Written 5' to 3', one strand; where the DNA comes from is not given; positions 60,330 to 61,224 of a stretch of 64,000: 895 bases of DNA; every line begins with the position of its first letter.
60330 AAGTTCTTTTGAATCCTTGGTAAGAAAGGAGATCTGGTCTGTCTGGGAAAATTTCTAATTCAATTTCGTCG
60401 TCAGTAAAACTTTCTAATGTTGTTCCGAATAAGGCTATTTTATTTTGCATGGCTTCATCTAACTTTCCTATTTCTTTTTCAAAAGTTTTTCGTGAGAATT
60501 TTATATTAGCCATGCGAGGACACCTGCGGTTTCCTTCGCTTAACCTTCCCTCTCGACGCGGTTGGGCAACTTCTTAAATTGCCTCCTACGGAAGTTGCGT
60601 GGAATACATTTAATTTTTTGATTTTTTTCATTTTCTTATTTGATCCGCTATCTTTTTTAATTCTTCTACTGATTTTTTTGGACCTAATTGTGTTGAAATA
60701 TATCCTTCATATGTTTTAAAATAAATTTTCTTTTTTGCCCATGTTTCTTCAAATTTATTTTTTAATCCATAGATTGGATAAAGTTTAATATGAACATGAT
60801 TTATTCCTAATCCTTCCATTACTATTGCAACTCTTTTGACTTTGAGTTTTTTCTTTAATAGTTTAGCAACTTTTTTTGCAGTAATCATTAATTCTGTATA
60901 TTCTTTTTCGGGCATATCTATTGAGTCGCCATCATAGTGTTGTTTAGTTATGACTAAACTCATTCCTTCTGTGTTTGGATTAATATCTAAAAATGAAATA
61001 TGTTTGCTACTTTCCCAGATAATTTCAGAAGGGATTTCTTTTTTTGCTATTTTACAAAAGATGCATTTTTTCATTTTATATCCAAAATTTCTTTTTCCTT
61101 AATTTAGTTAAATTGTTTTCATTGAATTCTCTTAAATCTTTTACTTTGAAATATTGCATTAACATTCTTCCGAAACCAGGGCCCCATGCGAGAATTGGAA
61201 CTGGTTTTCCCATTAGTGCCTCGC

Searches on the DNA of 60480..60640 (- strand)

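Call 31: build_rna_model(alignment_id=A3, structure=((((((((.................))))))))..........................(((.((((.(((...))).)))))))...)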
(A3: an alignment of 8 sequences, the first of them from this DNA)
Model R1 built from alignment A3 (8 sequences, 88 columns); structure: as given.
model positions 82; base pairs 16; branch points 1; effective number of sequences 2.65; information 0.692 bits per position. Calibrated on 0.2 Mb of random sequence (short: E-values are rough).
structure used (alignment columns):
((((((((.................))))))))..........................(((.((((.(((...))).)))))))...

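Call 32: search_with_rna_model(model_id=R1, source=window, filters=off, max_evalue=10, show_alignments=0)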
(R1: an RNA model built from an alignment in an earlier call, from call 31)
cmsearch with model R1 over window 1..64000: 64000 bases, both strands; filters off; matches with E-value up to 10: 45.
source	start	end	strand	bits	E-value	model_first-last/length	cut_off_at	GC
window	60511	60598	-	88.3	1.3e-18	1-82/82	no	0.55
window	22206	22285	-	71.5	8.9e-15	1-82/82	no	0.51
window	42616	42720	+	29.4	4.2e-05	1-82/82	no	0.55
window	26627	26726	-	29.2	4.7e-05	1-82/82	no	0.53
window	22290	22388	-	24.5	0.00054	1-82/82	no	0.36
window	18928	19008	+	14.6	0.1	1-82/82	no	0.33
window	9386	9453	+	12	0.42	1-82/82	no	0.26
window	58202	58247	-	11.4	0.58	1-82/82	no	0.3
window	24023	24087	+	10.8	0.77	1-82/82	no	0.37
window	44220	44309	-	10.2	1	1-82/82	no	0.3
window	8852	8918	-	10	1.2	1-82/82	no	0.22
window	58851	58932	+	9.5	1.6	1-82/82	no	0.27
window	153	226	+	9.5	1.6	1-82/82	no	0.39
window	43372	43431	+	9.4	1.6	1-82/82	no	0.37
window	34380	34441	+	9.1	1.9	1-82/82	no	0.26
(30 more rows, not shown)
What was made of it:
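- Checked: It finds a fifth, degenerate copy at 22290-22388 (-), E = 5e-4 (call 32). The model gives it 6.3 bits, E = 8.5 (call 32).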

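Call 33: search_with_rna_model(model_id=R1, sources=[window, L001, L002, L003, L004, L005, L006, L007, L008, L009, L010, L011, L012, L013, L014, L015, L016, L017, L018, L019, L020, L021, L022, L023, L024, L025, L026, L027, L028, L029, L030, L031, L032, L033, L034, L035, L036, L037, L038, L039, L040, L041, L042, L043, L044, L045, L046, L047, L048, L049, L050, L051, L052, L053, L054, L055, L056, L057, L058, L059, L060, L061, L062, L063, L064, L065, L066, L067, L068, L069, L070, L071, L072, L073, L074, L075, L076, L077, L078, L079, L080], max_evalue=1, make_alignment=true)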
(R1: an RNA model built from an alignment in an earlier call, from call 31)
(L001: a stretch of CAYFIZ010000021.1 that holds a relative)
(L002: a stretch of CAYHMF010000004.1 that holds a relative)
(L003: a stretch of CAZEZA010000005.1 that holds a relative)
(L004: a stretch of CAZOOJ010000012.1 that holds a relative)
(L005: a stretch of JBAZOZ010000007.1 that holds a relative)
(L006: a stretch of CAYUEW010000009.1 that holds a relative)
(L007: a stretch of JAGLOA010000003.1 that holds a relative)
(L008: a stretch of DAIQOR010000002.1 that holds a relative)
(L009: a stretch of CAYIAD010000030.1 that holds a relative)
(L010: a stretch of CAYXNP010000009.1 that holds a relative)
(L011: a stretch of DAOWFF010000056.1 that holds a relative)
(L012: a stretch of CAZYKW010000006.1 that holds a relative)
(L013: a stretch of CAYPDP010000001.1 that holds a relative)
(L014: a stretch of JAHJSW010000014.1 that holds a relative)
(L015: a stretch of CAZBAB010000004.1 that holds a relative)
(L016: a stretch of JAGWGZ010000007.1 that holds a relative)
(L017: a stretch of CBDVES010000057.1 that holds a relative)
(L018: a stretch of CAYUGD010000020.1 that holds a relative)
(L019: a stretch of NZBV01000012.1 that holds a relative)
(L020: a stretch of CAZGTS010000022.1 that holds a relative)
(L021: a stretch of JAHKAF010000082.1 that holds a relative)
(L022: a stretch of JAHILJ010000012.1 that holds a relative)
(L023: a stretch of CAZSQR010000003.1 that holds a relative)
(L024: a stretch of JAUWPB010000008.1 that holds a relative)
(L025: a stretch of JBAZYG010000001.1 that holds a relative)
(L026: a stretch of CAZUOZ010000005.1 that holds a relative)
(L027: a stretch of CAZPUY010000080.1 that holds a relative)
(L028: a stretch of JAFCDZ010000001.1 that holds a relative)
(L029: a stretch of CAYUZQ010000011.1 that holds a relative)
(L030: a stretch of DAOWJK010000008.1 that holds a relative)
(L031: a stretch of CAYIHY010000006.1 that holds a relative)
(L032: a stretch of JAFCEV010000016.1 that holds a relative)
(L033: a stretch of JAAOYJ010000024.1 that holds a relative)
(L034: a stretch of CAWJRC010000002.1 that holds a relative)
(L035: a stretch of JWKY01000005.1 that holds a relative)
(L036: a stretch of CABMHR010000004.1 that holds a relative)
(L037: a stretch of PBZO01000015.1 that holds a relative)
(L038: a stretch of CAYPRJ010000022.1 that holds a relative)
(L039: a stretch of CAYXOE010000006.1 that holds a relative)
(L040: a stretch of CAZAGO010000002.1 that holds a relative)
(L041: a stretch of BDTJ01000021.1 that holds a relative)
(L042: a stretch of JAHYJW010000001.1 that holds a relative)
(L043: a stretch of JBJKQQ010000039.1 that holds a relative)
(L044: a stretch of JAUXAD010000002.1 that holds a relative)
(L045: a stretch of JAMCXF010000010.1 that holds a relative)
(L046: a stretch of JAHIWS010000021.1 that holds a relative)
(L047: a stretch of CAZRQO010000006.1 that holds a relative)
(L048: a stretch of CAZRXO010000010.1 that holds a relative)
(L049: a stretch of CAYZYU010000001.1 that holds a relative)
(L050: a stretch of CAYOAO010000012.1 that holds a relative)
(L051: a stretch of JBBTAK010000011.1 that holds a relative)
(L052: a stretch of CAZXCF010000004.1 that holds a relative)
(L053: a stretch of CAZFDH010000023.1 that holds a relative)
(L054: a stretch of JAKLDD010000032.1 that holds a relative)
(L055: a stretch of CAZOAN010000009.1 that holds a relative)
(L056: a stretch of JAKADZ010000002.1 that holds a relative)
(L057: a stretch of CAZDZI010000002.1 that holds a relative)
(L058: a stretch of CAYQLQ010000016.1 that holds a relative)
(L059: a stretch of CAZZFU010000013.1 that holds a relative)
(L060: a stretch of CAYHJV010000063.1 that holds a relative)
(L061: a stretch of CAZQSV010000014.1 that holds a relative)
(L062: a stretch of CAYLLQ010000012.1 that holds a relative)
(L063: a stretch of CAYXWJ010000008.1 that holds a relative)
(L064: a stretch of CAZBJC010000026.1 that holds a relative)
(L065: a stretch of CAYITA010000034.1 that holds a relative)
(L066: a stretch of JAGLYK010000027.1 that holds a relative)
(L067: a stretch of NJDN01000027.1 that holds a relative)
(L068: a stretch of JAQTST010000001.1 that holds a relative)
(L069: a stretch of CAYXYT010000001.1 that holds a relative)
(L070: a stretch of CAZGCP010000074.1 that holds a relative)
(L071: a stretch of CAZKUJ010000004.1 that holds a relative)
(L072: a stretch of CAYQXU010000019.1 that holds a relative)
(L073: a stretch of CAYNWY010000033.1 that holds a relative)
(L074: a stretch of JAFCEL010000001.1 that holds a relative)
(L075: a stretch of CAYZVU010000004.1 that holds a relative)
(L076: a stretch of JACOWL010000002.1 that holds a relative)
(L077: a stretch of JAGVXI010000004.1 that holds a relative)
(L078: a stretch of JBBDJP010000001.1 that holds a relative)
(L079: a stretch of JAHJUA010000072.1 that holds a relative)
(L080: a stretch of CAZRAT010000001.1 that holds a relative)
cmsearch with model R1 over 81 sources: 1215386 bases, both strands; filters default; matches with E-value up to 1: 39.
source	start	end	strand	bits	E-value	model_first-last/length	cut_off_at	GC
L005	800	887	+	90.1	9.1e-18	1-82/82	no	0.5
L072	8562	8645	-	89.5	1.2e-17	1-82/82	no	0.36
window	60511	60598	-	88.3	2.4e-17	1-82/82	no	0.55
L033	17246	17326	-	85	1.4e-16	1-82/82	no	0.43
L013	10534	10613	+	83.6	2.8e-16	1-82/82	no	0.44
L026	14815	14896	-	81.8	7.3e-16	1-82/82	no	0.39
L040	8295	8376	-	81.7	7.8e-16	1-82/82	no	0.4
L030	5530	5617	+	75.7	1.8e-14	1-82/82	no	0.5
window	22206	22285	-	71.5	1.7e-13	1-82/82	no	0.51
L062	5665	5748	-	69.4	5e-13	1-82/82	no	0.43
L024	18083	18169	-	68.4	8.6e-13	1-82/82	no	0.46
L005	2835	2918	-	63.7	1.1e-11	1-82/82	no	0.44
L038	5367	5446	+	60.9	4.7e-11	1-82/82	no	0.44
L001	4595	4678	-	58.9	1.3e-10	1-82/82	no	0.46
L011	2364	2446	+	58.9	1.3e-10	1-82/82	no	0.37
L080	7178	7261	-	55.8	6.9e-10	1-82/82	no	0.49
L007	17855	17942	-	51.7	6.1e-09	1-82/82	no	0.52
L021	5297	5375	-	48.5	3.3e-08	1-82/82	no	0.44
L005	2921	2993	-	46.3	1e-07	1-82/82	no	0.41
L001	2259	2344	+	42.7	6.9e-07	1-82/82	no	0.51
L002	10587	10672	+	39.8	3.2e-06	1-82/82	no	0.51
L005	7486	7556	-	36.2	2.1e-05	1-82/82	no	0.46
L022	3433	3518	+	31.8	0.00022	1-82/82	no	0.4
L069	18901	18974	+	24.9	0.0087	1-82/82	no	0.31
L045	2646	2691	-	18.7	0.22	39-78/82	no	0.43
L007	20620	20690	-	18.6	0.24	1-82/82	no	0.31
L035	19910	19999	-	18.5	0.25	1-82/82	no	0.28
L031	13605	13671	-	18.2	0.29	1-82/82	no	0.48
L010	7642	7726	+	18.2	0.29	1-82/82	no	0.35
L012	12808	12883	-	17.9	0.34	1-82/82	no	0.38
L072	4591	4659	-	17.9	0.35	1-82/82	no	0.48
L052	16144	16220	-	17.7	0.39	1-82/82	no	0.31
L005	7423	7452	-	17.3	0.47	49-78/82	no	0.5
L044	17969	18036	-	17.1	0.53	1-82/82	no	0.25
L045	24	74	+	17.1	0.54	1-82/82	no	0.33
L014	19048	19127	-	17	0.56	1-82/82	no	0.28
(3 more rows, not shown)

Alignment A4: 39 matches aligned to the model, 167 columns, each read 5' to 3' on its own strand. Consensus structure (alignment columns), stored with it:
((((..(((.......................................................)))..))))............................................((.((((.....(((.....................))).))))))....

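Call 42: search_with_rna_model(model_id=R1, sources=[L081, L082, L083, L084, L085, L086, L087, L088, L089, L090, L091, L092, L093, L094, L095, L096, L097, L098, L099, L100, L101, L102, L103, L104, L105, L106, L107, L108, L109, L110, L111, L112, L113, L114, L115, L116, L117, L118, L119, L120, L121, L122, L123, L124, L125, L126, L127, L128, L129, L130, L131, L132, L133, L134, L135, L136, L137, L138, L139, L140, L141, L142, L143, L144, L145, L146, L147, L148, L149, L150, L151, L152, L153, L154, L155, L156, L157, L158, L159, L160, L161, L162, L163, L164, L165, L166, L167, L168, L169, L170, L171, L172, L173, L174, L175, L176, L177, L178, L179, L180], max_evalue=0.001, make_alignment=true)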
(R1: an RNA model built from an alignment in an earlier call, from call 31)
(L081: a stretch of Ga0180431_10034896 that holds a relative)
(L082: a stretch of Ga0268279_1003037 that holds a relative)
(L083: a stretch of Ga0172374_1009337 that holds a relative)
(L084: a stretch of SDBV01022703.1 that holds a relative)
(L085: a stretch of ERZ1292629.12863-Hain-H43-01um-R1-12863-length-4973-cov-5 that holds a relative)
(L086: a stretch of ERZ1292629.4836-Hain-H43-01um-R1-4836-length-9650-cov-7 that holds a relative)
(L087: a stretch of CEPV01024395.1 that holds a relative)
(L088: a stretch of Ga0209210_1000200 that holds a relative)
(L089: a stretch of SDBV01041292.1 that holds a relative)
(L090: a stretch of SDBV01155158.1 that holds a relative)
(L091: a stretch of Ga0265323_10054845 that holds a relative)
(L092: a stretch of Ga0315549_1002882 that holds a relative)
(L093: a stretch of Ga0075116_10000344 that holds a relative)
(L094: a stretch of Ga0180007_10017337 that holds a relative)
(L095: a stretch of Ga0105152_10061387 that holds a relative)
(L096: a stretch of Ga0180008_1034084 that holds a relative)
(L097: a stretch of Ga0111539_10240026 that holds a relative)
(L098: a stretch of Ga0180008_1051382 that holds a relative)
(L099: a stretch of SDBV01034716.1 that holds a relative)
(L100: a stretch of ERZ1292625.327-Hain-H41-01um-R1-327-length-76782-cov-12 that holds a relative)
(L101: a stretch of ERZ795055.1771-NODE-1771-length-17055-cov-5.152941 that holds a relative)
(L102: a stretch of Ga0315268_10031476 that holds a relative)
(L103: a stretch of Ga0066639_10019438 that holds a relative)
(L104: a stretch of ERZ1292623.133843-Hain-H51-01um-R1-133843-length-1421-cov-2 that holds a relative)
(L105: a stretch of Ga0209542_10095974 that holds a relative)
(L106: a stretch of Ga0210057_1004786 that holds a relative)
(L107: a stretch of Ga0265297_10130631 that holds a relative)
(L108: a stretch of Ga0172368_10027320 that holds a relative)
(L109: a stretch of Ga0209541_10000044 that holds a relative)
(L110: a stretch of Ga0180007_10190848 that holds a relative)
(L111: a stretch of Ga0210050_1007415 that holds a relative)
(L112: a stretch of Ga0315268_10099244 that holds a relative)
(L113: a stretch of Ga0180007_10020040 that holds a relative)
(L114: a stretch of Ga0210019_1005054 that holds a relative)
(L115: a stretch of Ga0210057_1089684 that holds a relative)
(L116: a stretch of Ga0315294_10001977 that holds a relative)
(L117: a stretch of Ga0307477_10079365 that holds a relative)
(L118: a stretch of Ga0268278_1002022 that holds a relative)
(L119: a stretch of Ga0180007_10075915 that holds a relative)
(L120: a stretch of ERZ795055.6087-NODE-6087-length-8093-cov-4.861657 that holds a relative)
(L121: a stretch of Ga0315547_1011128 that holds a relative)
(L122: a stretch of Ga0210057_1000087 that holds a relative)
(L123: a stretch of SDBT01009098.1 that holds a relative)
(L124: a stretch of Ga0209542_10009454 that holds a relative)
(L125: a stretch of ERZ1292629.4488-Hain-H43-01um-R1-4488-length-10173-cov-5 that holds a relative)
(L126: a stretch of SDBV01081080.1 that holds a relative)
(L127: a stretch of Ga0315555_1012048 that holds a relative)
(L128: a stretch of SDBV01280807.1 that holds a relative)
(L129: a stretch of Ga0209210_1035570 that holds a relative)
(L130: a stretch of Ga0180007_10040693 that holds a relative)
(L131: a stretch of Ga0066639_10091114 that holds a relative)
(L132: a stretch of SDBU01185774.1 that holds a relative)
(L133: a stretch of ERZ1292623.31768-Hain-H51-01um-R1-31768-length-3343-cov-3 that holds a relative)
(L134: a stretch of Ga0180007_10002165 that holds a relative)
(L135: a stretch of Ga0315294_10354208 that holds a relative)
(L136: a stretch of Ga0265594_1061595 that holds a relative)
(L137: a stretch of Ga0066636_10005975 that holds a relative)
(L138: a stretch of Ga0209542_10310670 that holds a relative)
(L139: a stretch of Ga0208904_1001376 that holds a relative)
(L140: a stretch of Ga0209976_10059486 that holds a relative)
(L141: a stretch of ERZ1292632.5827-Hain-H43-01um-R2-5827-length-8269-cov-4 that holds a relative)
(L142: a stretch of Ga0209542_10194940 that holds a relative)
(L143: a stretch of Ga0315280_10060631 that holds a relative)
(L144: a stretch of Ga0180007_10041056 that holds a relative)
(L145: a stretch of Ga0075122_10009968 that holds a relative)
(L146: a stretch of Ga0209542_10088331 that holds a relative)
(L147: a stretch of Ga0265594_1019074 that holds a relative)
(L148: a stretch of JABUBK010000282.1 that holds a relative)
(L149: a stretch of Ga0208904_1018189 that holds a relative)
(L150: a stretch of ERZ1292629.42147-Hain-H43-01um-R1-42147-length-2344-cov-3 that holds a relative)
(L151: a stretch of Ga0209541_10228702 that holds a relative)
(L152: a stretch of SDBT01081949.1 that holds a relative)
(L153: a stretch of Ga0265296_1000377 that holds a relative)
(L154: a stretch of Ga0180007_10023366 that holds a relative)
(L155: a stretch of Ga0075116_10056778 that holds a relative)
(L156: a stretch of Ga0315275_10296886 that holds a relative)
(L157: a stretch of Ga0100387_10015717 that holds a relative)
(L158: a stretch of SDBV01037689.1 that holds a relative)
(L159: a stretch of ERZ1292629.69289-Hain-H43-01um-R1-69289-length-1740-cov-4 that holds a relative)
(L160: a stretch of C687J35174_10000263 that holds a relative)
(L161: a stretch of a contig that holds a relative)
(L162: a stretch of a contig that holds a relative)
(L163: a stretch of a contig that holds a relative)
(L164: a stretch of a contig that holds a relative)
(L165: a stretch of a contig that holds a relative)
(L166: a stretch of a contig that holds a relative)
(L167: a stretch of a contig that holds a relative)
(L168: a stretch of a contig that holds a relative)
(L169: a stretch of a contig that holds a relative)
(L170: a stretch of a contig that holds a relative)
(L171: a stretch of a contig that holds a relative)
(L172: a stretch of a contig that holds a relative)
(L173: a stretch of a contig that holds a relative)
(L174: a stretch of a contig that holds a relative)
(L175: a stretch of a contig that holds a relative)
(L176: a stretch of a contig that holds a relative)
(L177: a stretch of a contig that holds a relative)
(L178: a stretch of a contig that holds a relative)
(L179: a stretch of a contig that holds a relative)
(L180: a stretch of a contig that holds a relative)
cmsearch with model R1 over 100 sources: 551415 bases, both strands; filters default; matches with E-value up to 0.001: 119.
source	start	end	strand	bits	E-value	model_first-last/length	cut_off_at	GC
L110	1087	1174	-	92.3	1.3e-18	1-82/82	no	0.53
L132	748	828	-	87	2.2e-17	1-82/82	no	0.44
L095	1084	1171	+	84.3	8.6e-17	1-82/82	no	0.5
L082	5717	5801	-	83.9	1.1e-16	1-82/82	no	0.4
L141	4460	4543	-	83.8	1.2e-16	1-82/82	no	0.38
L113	2385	2468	+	83.3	1.5e-16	1-82/82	no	0.46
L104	806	893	-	83.3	1.5e-16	1-82/82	no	0.47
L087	1189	1269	-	83.2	1.6e-16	1-82/82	no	0.41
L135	656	743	-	83.1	1.6e-16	1-82/82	no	0.48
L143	2185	2273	-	82.6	2.1e-16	1-82/82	no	0.51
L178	4072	4155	+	82.4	2.4e-16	1-82/82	no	0.38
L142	645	729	+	81.3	4.3e-16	1-82/82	no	0.41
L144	428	508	+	81.3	4.4e-16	1-82/82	no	0.42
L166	994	1081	+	81.1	4.9e-16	1-82/82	no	0.45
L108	4194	4276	+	80.7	5.9e-16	1-82/82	no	0.43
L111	4561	4647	+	79.8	9.4e-16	1-82/82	no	0.48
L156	1087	1167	-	79.4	1.2e-15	1-82/82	no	0.4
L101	881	961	+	79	1.5e-15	1-82/82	no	0.41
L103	3503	3588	+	77.8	2.8e-15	1-82/82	no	0.43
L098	379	462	-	75.9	7.5e-15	1-82/82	no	0.4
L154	841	924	+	75.9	7.5e-15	1-82/82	no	0.4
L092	12313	12396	-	75.7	8.2e-15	1-82/82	no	0.37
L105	873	957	+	75.3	1e-14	1-82/82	no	0.4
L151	118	202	+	75.3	1e-14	1-82/82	no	0.4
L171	1438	1523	-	75.3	1e-14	1-82/82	no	0.34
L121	4059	4139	+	74.8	1.3e-14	1-82/82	no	0.46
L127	1870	1950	+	74.6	1.5e-14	1-82/82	no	0.4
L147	1617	1697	-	73.5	2.6e-14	1-82/82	no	0.41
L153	11909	11997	+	73.2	3.2e-14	1-82/82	no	0.46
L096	715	794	+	73.1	3.2e-14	1-82/82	no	0.44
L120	287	370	+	73.1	3.2e-14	1-82/82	no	0.43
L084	6468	6551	+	73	3.4e-14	1-82/82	no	0.38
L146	2857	2942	+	72.6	4.2e-14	1-82/82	no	0.41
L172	8592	8676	+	72.5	4.6e-14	1-82/82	no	0.35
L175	1548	1631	-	72.3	5e-14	1-82/82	no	0.36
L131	1332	1413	+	72.2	5.4e-14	1-82/82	no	0.41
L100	2065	2145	-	72.1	5.4e-14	1-82/82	no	0.41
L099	379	464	-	71.5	7.5e-14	1-82/82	no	0.4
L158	254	335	+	71.5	7.8e-14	1-82/82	no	0.4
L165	14175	14260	-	71.3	8.5e-14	1-82/82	no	0.42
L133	1199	1285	-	71.1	9.3e-14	1-82/82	no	0.49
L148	3242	3327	-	70.9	1.1e-13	1-82/82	no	0.38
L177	4881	4961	-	70.6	1.3e-13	1-82/82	no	0.47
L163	1525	1610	+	70.3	1.5e-13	1-82/82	no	0.4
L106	5458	5538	+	70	1.7e-13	1-82/82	no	0.41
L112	329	416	-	69.6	2.1e-13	1-82/82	no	0.43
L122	6129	6214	+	68.7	3.4e-13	1-82/82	no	0.44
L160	6270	6350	-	68.3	4.1e-13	1-82/82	no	0.48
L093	4170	4252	-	67.4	6.6e-13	1-82/82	no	0.39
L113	2785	2870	+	67.2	7.6e-13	1-82/82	no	0.37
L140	549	628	-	67.1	7.8e-13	1-82/82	no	0.49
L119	1763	1850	+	67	8.3e-13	1-82/82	no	0.45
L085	3042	3126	-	66.4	1.1e-12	1-82/82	no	0.42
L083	3277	3356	+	66.4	1.1e-12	1-82/82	no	0.44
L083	2446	2525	+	66.4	1.2e-12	1-82/82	no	0.39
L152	633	715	+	66.3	1.2e-12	1-82/82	no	0.43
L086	3749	3828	-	66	1.4e-12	1-82/82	no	0.44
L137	7654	7734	-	66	1.4e-12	1-82/82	no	0.46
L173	3825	3905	-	65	2.4e-12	1-82/82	no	0.42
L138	439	518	-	64.9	2.5e-12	1-82/82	no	0.46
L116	4838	4923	-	64.9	2.6e-12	1-82/82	no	0.45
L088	646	725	-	64.9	2.6e-12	1-82/82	no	0.44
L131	225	304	+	64.8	2.6e-12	1-82/82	no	0.46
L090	238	321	-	64.7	2.8e-12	1-82/82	no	0.5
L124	2981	3061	+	64.5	3.2e-12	1-82/82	no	0.41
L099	1080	1162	-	64.3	3.5e-12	1-82/82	no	0.46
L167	651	736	+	64.3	3.5e-12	1-82/82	no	0.4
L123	2359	2442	-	64.1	3.8e-12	1-82/82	no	0.48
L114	4003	4082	+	63.9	4.3e-12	1-82/82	no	0.4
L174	2837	2919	-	62.6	8.5e-12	1-82/82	no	0.46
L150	1492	1570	-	61.9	1.2e-11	1-82/82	no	0.38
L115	232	315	-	61.7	1.4e-11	1-82/82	no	0.48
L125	3013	3100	-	61.5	1.6e-11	1-82/82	no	0.49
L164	335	420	+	61.5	1.6e-11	1-82/82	no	0.57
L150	1408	1491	-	61.2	1.8e-11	1-82/82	no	0.39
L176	271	353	-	61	1.9e-11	1-82/82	no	0.48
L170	1133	1216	-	61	2e-11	1-82/82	no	0.52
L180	925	1009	-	60.2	3e-11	1-82/82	no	0.41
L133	49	132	-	60.1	3.1e-11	1-82/82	no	0.4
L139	5029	5108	+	60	3.4e-11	1-82/82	no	0.44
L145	1080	1159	+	58.6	7e-11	1-82/82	no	0.5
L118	1297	1379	+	58.6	7.1e-11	1-82/82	no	0.39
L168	1181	1263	-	58.2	8.5e-11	1-82/82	no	0.52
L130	3148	3229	+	57.9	1e-10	1-82/82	no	0.46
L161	1553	1655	+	57.5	1.3e-10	1-82/82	no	0.44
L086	3631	3713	+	57.3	1.4e-10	1-82/82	no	0.45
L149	2662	2746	-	56.6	2e-10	1-82/82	no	0.53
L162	577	664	-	55.3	4.1e-10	1-82/82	no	0.44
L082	6044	6126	-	54.9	4.9e-10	1-82/82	no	0.37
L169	3614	3691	-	54.5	6.2e-10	1-82/82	no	0.44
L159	1443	1528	-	54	7.9e-10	1-82/82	no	0.57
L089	3542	3628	+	53.9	8.3e-10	1-82/82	no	0.53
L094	5470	5552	-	53.6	9.9e-10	1-82/82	no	0.45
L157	3802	3886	+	53.1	1.3e-09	1-82/82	no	0.48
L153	3349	3431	-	52.7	1.6e-09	1-82/82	no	0.46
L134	1829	1932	-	52.5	1.8e-09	1-82/82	no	0.41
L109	2510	2591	+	52.2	2e-09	1-82/82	no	0.48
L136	175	258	-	52.2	2e-09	1-82/82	no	0.49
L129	1268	1353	+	52.1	2.1e-09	1-82/82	no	0.35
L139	5746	5829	+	52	2.4e-09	1-82/82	no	0.46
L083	3464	3546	+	50.7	4.5e-09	1-82/82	no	0.37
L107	1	54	-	49.1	1.1e-08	1-55/82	3'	0.46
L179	643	730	-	48.9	1.2e-08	1-82/82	no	0.52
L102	1173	1229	-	48.6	1.4e-08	1-82/82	no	0.44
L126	825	925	-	48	2e-08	1-82/82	no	0.43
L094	4847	4920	-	46.4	4.4e-08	1-82/82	no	0.47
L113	405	487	+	46.1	5.3e-08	1-82/82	no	0.41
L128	331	428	+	45.6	6.9e-08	1-82/82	no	0.48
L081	2434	2494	+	45.4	7.7e-08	1-82/82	no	0.43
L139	13874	14007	+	44.6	1.1e-07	1-82/82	no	0.49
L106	8459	8542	+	42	4.7e-07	1-82/82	no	0.46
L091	1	46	-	36.6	7.9e-06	1-47/82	3'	0.48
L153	3507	3587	-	32.3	7.8e-05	1-82/82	no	0.4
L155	1429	1486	+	31.2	0.00014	1-82/82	no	0.38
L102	1082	1165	-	31.1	0.00015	1-82/82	no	0.44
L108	582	676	+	30.9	0.00016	1-82/82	no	0.41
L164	1047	1144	+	29.7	0.0003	1-82/82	no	0.43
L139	11862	11933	+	27.9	0.0008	1-82/82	no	0.46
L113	2301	2384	+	27.6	0.00094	1-82/82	no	0.52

Alignment A5: 119 matches aligned to the model, 206 columns, each read 5' to 3' on its own strand. Consensus structure (alignment columns), stored with it:
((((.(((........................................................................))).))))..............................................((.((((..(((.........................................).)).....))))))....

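Call 66: search_rna_families(source=window, start=60480, end=60640, threshold=evalue, max_evalue=10)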
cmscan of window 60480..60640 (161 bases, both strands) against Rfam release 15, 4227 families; matches with E-value up to 10: 3.
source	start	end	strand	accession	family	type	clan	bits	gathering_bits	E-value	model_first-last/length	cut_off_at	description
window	60567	60640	-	RF02546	LSU_trypano_mito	Gene; rRNA;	CL00112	9.8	60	4.3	206-561/561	5'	Trypanosomatid mitochondrial large subunit ribosomal RNA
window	60561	60640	-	RF02849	Ysr197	Gene; sRNA;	-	9.1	167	3.2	14-254/254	5'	Yersinia sRNA 197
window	60553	60640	+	RF01050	Sacc_telomerase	Gene;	CL00004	9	80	5.5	1-85/1208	3'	Saccharomyces telomerase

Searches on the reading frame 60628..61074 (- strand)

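Call 11: search_protein_families(library=pfam, proteins=[window:60628-61074:-], max_evalue=0.01)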
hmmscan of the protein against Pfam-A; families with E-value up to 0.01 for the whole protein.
window:60628-61074:- (148 aa): 2 families
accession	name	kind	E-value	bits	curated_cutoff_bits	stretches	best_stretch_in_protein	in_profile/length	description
PF01230.28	HIT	-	2.1e-11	44.7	21.5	1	11-96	1-90/98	HIT domain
PF11969.13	DcpS_C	-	6.1e-07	30.3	24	1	3-77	1-74/114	Scavenger mRNA decapping enzyme C-term binding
